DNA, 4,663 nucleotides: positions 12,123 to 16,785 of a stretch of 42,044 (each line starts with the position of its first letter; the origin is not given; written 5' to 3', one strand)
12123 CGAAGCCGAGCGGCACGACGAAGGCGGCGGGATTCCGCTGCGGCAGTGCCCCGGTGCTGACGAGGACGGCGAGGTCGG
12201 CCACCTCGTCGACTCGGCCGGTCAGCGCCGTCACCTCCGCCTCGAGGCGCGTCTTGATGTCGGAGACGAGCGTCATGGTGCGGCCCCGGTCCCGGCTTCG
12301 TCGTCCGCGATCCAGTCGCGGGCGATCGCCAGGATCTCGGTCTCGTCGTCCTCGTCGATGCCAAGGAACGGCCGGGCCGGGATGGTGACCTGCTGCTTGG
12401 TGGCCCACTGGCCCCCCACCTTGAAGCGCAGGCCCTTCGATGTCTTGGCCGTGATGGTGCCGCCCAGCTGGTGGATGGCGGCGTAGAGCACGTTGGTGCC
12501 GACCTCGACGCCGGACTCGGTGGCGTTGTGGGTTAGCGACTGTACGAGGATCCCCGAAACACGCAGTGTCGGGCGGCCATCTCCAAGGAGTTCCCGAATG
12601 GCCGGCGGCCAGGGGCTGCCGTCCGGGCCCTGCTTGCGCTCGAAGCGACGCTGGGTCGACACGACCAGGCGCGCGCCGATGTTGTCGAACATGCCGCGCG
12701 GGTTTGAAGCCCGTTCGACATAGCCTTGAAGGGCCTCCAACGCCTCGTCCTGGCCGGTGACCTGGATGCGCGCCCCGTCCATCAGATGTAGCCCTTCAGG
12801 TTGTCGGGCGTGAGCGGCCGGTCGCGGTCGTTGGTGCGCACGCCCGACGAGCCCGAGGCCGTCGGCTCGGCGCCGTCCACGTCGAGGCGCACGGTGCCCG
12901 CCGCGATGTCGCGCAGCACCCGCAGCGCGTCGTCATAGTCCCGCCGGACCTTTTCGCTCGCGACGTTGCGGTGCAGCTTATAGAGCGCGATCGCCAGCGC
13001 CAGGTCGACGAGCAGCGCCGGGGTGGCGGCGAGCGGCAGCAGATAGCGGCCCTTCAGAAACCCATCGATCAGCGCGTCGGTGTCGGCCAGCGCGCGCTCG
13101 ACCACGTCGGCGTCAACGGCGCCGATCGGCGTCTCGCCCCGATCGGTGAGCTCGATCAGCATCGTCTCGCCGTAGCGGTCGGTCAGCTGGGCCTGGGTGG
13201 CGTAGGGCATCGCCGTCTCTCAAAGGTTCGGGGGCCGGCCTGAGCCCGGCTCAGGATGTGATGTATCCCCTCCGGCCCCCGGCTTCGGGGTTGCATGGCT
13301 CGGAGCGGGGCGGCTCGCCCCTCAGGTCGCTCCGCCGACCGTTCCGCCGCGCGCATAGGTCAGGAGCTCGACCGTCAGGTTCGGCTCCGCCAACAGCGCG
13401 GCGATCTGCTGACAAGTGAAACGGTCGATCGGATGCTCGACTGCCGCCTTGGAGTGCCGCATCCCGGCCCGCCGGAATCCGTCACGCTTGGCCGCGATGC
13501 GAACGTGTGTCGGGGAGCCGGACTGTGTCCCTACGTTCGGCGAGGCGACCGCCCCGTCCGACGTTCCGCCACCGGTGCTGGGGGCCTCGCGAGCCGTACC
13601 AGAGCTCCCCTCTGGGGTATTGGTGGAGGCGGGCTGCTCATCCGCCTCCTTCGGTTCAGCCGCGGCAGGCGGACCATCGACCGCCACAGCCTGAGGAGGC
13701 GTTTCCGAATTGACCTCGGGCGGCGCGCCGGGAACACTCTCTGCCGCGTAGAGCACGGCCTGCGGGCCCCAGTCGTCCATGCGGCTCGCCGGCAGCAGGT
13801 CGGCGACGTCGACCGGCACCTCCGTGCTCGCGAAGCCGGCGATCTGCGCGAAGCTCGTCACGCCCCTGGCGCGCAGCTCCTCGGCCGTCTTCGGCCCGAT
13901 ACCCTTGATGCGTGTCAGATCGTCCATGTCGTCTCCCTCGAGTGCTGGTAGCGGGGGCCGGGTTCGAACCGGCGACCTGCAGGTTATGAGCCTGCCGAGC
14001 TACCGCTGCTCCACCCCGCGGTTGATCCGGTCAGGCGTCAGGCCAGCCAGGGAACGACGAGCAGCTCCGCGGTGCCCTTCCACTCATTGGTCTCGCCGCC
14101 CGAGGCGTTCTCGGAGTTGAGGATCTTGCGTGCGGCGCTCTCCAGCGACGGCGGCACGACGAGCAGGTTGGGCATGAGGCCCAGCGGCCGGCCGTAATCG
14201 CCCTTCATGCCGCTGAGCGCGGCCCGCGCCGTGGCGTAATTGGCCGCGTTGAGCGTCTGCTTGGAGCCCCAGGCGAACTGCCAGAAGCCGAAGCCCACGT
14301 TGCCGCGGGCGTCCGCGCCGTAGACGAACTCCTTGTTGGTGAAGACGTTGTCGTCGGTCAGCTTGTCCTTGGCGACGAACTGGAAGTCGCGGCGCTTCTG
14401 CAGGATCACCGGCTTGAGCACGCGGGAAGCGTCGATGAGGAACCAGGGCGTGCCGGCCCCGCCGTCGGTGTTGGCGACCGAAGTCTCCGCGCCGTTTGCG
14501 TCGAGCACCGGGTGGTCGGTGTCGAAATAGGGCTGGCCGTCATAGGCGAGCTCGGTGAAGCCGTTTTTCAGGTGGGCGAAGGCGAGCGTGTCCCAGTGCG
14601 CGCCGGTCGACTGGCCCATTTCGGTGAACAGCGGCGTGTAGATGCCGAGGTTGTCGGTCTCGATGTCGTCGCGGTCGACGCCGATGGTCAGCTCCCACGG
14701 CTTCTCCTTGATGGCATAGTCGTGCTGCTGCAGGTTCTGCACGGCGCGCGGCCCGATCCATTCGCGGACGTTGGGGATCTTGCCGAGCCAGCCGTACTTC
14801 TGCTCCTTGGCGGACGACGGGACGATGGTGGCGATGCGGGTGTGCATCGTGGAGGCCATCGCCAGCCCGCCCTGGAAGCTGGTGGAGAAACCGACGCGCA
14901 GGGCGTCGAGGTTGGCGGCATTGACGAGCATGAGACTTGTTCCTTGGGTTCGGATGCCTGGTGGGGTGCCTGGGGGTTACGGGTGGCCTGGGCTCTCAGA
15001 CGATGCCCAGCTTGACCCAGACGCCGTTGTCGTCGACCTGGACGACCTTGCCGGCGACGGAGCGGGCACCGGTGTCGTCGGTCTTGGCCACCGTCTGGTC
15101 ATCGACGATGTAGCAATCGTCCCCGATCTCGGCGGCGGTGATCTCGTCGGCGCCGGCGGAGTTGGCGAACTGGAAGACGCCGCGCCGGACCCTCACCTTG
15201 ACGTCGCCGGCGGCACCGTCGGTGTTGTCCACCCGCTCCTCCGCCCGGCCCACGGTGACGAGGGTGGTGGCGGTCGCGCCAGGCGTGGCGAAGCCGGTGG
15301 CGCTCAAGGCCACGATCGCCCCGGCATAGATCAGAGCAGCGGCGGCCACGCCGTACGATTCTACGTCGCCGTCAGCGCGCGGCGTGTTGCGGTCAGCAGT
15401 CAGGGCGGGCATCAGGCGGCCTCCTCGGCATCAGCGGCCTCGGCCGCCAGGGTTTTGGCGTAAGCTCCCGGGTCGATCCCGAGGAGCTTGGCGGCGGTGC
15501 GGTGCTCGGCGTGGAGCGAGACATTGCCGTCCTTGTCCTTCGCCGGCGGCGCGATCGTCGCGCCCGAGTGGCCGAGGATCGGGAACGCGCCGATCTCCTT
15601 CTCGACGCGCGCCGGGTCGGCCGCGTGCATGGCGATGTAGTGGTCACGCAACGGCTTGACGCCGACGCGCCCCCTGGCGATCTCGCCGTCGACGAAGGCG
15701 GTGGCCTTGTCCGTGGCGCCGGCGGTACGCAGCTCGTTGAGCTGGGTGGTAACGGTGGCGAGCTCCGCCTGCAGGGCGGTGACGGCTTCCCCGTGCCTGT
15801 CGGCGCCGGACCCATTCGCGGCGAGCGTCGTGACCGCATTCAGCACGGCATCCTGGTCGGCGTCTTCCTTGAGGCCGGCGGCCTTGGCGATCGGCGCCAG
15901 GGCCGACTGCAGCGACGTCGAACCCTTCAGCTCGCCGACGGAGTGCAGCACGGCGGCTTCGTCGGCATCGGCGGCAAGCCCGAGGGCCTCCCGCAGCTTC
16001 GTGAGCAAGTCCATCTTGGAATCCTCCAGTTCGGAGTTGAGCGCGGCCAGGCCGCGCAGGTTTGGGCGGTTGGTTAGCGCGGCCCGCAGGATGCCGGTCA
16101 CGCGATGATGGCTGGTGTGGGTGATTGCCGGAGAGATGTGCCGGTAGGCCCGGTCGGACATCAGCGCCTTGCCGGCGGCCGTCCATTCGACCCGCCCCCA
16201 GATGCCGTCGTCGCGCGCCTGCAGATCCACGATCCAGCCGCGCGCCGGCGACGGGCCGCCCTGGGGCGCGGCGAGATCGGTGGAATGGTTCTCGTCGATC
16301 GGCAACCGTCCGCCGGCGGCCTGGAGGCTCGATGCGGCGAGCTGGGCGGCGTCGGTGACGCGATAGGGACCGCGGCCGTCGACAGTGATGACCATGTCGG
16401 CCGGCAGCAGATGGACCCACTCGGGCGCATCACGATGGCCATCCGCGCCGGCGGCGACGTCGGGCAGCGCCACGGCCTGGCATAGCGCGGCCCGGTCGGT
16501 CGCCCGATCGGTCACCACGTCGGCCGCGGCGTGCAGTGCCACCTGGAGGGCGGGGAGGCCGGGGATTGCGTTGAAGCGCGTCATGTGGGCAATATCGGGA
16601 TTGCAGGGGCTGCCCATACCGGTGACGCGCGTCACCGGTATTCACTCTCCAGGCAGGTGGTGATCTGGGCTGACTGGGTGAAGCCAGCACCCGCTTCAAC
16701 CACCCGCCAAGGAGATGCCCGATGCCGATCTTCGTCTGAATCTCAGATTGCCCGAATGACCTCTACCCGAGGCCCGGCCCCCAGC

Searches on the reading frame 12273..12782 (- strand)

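Call 4: search_protein_families(library=pfam, proteins=[window:12273-12782:-], max_evalue=0.01)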
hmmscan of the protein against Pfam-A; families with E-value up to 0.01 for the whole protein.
window:12273-12782:- (169 aa): 1 family
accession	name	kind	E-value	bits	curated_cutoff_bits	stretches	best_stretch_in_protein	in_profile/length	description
PF05069.18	Phage_tail_S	-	6.4e-31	107.7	24.3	1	15-158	7-147/148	Phage virion morphogenesis family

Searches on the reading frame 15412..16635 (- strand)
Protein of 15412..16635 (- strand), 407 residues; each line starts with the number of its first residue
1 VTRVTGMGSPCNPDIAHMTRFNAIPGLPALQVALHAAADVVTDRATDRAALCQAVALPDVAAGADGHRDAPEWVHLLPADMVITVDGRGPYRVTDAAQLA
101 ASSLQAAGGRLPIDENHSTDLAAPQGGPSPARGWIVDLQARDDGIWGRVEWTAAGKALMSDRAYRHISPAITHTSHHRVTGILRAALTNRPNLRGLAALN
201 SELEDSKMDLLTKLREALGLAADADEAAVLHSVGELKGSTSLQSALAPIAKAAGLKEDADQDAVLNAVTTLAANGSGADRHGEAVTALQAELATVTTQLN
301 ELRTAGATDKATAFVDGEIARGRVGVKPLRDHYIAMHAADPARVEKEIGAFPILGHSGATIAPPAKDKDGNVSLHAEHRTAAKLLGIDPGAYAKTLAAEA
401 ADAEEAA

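Call 4: search_protein_families(library=pfam, proteins=[window:15412-16635:-], max_evalue=0.01)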
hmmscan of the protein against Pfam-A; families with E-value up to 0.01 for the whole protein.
window:15412-16635:- (407 aa): 1 family
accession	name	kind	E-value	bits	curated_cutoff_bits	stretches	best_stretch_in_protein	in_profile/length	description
PF10123.14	Mu-like_Pro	-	6.9e-51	174.2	25.2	1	74-394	1-330/330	Mu-like prophage I protein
